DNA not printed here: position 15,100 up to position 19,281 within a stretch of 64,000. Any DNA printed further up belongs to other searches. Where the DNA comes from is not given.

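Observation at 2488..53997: Intergenic space is saturated with period-7 tandem repeats that come as complementary arm pairs (STRR-like system)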

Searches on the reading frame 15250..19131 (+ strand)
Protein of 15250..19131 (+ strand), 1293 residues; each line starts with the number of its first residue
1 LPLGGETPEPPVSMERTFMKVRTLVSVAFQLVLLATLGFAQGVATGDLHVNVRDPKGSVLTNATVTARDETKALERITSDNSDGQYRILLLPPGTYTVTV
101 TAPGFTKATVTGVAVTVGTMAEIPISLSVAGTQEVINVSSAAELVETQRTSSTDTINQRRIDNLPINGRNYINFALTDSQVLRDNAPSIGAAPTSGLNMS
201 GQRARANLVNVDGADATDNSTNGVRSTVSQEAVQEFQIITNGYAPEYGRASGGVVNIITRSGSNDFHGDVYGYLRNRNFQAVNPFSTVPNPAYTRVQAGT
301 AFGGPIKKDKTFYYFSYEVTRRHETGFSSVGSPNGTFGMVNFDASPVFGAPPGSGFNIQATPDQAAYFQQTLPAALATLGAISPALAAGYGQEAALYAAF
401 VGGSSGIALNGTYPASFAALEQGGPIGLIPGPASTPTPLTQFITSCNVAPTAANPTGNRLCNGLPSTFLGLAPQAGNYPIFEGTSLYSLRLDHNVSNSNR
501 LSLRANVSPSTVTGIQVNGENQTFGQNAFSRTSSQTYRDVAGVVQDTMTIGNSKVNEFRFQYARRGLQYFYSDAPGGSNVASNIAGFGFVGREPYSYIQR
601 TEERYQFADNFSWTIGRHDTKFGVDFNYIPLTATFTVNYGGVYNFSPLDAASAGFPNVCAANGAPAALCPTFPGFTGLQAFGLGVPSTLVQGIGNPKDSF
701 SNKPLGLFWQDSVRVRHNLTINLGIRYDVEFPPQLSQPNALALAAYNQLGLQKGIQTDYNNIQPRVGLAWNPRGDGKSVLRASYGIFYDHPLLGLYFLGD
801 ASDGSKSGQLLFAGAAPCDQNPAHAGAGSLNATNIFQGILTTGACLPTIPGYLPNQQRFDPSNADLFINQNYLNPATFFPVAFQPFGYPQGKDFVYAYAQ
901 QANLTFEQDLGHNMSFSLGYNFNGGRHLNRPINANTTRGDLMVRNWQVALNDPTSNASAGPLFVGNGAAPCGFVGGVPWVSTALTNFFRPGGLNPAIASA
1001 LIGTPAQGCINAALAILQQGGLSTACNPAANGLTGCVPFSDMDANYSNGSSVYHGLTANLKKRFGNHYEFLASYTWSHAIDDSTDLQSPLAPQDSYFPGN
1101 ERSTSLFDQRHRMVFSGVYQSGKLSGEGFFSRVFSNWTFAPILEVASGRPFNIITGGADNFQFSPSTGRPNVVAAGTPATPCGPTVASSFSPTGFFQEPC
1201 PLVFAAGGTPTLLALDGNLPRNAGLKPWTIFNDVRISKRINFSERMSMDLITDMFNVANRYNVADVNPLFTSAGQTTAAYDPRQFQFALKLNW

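Call 6: search_protein_families(library=pfam, proteins=[window:15250-19131:+])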
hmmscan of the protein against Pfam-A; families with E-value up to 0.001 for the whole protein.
window:15250-19131:+ (1293 aa): 2 families
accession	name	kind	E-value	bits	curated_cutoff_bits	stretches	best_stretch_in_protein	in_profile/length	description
PF25183.1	OMP_b-brl_4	-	2.3e-116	390.6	30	1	258-1286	1-838/838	Outer membrane beta barrel domain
PF13620.12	CarboxypepD_reg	-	1.3e-16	61.1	32.3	1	49-127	3-81/82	Carboxypeptidase regulatory-like domain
